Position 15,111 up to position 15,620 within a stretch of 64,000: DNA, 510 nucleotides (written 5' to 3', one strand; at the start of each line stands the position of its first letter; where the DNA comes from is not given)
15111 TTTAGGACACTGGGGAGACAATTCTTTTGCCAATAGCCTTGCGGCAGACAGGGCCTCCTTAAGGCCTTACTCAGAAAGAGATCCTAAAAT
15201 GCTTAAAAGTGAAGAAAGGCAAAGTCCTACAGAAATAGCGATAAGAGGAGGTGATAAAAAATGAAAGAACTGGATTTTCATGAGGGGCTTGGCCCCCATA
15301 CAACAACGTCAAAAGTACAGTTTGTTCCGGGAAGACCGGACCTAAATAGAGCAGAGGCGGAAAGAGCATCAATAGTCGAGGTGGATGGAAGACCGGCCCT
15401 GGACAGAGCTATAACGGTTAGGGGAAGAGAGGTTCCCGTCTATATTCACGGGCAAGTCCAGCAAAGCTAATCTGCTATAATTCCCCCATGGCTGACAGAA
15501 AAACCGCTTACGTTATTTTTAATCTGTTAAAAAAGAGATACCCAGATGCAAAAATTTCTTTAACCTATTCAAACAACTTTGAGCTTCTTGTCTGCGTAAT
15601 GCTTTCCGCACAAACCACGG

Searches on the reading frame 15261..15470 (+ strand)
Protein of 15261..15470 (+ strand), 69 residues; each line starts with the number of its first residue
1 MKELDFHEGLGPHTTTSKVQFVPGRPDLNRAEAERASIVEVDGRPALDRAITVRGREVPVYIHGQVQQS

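Call 6: search_protein_families(library=pfam, proteins=[window:15261-15470:+], max_evalue=1)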
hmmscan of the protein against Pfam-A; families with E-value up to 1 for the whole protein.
window:15261-15470:+ (69 aa): 0 families

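Call 7: search_protein_families(library=ncbifam, proteins=[window:15261-15470:+], max_evalue=1)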
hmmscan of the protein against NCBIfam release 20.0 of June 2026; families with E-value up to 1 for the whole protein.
window:15261-15470:+ (69 aa): 0 families

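Call 10: find_homologous_proteins(query=window:15261-15467:+, max_evalue=10)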
Query window:15261-15467:+ (69 aa): 1 proteins with E <= 10 among 2 candidates.
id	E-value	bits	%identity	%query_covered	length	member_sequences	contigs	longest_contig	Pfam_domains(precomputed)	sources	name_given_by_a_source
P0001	2.3e-38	146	100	100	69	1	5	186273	-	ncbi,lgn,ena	-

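Call 12: find_encoding_contigs(protein=P0001, flank=6000, max_places=10)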
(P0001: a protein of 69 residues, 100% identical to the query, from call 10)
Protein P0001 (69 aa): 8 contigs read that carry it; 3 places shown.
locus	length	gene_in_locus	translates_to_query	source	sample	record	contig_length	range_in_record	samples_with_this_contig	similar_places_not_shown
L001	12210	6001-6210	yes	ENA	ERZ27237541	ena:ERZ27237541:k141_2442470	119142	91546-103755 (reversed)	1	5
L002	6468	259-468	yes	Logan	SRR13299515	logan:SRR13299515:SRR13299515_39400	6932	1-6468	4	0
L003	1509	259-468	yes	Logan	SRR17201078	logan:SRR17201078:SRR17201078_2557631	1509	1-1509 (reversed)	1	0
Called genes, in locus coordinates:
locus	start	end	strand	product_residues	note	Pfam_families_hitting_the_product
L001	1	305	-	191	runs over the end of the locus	PF01330:RuvA_N, PF14520:HHH_5, PF07499:RuvA_C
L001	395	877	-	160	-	PF02075:RuvC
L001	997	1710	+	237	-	PF01386:Ribosomal_L25p, PF14693:Ribosomal_TL5_C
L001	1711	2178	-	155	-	-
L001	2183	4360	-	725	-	PF00133:tRNA-synt_1, PF09334:tRNA-synt_1g (weak), PF13603:tRNA-synt_1_2 (weak), PF09334:tRNA-synt_1g (weak), PF08264:Anticodon_1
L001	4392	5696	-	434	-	PF00486:Trans_reg_C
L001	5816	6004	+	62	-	-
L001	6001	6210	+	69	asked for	-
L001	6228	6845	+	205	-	PF00730:HhH-GPD, PF00633:HHH (weak)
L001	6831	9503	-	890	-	PF13196:DUF4012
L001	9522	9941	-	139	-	PF00075:RNase_H, PF13456:RVT_3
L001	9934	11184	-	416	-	PF01943:Polysacc_synt, PF13440:Polysacc_synt_3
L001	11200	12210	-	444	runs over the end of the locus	PF04932:Wzy_C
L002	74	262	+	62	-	-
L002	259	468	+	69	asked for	-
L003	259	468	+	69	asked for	-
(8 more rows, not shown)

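Call 52: predict_structure(protein=window:15261-15467:+)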
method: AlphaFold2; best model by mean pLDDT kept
length: 69 residues; sequences in the alignment: 1
mean_pLDDT: 53.6   pTM: 0.34
mean pLDDT of the five models: 53.6, 42.6, 40.4, 38.0, 36.7
residues with pLDDT >= 90: 0; 70-90: 2; 50-70: 40; < 50: 27
segments of 3 or more residues with pLDDT < 50: 8-14, 20-36, 67-69
pLDDT, mean of each block of 10 residues (from residue 1): 53 49 42 50 61 65 55
secondary structure, 60 per line:
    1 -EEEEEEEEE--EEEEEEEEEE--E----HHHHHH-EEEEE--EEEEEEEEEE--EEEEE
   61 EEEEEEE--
elements in order: E2-10 E13-22 H30-35 E37-41 E44-53 E56-67

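Call 53: search_protein_representatives(protein=window:15261-15467:+)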
Query: 69 residues. Proteins with E-value up to 0.001 (for the whole library): 4; up to 1e-10: 1; up to 1e-30: 1. The best 4 are listed.
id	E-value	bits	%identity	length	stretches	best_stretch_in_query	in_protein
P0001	7.2e-39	145.9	100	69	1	1-69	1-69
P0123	3.0e-08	49.3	-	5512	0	-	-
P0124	8.0e-04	35.3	31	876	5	10-53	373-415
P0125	9.0e-04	35.2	31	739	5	10-55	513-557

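Call 55: search_protein_families(library=pfam, proteins=[P0124, P0125], max_evalue=0.01)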
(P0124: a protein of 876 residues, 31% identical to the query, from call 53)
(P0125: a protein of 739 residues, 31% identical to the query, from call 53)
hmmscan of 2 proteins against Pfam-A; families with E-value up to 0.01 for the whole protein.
P0124 (876 aa): 0 families

P0125 (739 aa): 0 families

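Call 79: search_protein_families(library=padloc, proteins=[window:15261-15467:+], max_evalue=0.1)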
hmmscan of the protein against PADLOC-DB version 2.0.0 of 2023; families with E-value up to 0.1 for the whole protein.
window:15261-15467:+ (69 aa): 0 families

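Call 80: search_protein_families(library=phrogs, proteins=[window:15261-15467:+], max_evalue=0.1)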
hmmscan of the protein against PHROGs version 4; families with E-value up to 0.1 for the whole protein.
window:15261-15467:+ (69 aa): 1 family
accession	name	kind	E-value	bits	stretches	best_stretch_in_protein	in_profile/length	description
phrog_6575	-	unknown function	0.05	14.7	0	10-35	48-73/83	-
